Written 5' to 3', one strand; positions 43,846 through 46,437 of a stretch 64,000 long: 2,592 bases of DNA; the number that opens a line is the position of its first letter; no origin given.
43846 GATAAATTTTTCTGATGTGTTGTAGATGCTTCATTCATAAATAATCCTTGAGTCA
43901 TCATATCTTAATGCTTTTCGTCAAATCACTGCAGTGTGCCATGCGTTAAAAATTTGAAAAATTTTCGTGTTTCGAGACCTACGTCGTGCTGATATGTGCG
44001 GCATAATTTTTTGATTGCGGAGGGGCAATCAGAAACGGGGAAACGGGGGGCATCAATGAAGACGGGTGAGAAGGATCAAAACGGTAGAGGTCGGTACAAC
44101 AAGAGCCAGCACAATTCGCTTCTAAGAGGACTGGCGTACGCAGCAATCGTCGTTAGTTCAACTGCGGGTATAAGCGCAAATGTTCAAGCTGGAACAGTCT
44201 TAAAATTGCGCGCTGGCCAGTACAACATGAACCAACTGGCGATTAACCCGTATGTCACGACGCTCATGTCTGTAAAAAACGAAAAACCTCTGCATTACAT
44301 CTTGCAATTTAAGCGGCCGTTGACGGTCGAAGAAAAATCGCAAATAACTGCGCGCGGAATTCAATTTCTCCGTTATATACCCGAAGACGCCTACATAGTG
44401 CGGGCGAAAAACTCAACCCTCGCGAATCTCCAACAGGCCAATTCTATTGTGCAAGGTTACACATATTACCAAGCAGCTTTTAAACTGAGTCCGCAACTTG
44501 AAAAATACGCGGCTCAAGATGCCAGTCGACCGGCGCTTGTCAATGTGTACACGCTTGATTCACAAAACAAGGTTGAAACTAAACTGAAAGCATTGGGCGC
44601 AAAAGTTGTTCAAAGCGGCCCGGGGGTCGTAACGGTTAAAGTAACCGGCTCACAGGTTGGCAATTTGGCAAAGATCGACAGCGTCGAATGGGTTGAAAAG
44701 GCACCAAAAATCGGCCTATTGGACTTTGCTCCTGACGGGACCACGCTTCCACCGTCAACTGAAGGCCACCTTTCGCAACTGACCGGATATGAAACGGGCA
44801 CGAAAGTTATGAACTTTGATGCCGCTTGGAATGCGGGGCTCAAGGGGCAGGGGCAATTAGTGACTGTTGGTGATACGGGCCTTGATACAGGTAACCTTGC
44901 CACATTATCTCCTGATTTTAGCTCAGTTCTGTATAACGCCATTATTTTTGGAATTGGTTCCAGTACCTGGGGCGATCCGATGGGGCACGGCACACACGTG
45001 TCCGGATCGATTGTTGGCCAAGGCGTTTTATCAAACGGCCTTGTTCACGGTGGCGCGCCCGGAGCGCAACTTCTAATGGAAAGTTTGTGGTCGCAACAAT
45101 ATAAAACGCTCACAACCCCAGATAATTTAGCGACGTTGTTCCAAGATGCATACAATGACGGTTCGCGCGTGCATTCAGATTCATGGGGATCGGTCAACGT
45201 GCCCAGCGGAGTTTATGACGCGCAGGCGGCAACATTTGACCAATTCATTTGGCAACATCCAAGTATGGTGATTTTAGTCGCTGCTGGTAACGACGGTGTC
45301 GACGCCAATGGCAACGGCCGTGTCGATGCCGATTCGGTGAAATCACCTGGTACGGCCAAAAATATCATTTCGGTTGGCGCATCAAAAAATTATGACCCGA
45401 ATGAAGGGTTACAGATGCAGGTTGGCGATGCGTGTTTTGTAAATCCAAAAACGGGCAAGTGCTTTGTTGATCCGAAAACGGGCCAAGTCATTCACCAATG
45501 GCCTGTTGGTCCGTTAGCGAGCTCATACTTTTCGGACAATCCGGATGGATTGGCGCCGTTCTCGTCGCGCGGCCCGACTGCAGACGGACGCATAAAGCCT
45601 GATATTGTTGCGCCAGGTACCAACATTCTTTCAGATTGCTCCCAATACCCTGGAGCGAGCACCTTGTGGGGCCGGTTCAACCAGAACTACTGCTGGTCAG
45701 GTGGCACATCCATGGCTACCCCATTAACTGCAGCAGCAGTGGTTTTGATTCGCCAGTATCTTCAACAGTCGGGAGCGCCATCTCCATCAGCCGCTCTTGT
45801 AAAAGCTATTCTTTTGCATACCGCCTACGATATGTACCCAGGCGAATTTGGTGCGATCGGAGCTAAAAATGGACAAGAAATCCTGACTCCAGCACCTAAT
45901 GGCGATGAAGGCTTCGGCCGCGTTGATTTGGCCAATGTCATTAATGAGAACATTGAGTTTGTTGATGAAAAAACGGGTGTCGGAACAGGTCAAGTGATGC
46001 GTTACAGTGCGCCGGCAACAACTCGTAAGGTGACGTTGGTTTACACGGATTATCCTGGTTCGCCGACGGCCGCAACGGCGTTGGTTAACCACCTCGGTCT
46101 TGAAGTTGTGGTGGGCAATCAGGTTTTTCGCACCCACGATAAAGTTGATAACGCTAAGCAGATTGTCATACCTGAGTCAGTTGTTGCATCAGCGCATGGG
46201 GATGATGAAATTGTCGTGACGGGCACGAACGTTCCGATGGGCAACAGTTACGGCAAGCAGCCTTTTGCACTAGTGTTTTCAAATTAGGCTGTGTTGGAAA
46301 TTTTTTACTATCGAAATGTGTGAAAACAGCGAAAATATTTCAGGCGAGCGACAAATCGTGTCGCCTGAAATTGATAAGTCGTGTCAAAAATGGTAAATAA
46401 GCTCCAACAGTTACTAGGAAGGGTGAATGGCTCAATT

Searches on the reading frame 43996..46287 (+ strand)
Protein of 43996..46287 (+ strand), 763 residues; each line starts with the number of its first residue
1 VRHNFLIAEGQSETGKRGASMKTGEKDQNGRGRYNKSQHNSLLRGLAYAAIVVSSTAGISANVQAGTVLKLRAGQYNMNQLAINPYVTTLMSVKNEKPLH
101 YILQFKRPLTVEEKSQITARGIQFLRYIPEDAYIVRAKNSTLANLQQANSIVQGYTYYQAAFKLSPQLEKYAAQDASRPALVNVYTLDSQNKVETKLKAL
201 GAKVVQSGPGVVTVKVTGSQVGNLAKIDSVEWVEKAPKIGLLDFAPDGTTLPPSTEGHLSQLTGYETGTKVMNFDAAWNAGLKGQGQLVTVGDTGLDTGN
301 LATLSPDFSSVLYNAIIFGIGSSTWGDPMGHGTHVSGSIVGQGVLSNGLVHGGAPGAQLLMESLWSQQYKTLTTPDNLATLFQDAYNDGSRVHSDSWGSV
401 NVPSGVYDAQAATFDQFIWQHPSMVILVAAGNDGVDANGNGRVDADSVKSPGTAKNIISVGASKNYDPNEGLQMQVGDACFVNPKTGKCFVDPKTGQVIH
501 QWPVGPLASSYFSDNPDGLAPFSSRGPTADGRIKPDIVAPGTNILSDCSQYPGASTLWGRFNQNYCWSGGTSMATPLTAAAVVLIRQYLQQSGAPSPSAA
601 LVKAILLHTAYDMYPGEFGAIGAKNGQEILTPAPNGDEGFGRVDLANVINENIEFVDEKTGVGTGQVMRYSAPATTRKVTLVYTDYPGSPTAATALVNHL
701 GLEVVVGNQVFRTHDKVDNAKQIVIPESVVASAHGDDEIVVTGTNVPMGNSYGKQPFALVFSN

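Call 76: search_protein_families(library=pfam, proteins=[window:43996-46287:+], max_evalue=0.00001)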
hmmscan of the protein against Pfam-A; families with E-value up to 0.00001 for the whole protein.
window:43996-46287:+ (763 aa): 1 family
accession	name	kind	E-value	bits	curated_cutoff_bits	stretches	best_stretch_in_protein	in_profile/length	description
PF00082.27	Peptidase_S8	-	5.1e-44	151.2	21.8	1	284-617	1-274/288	Subtilase family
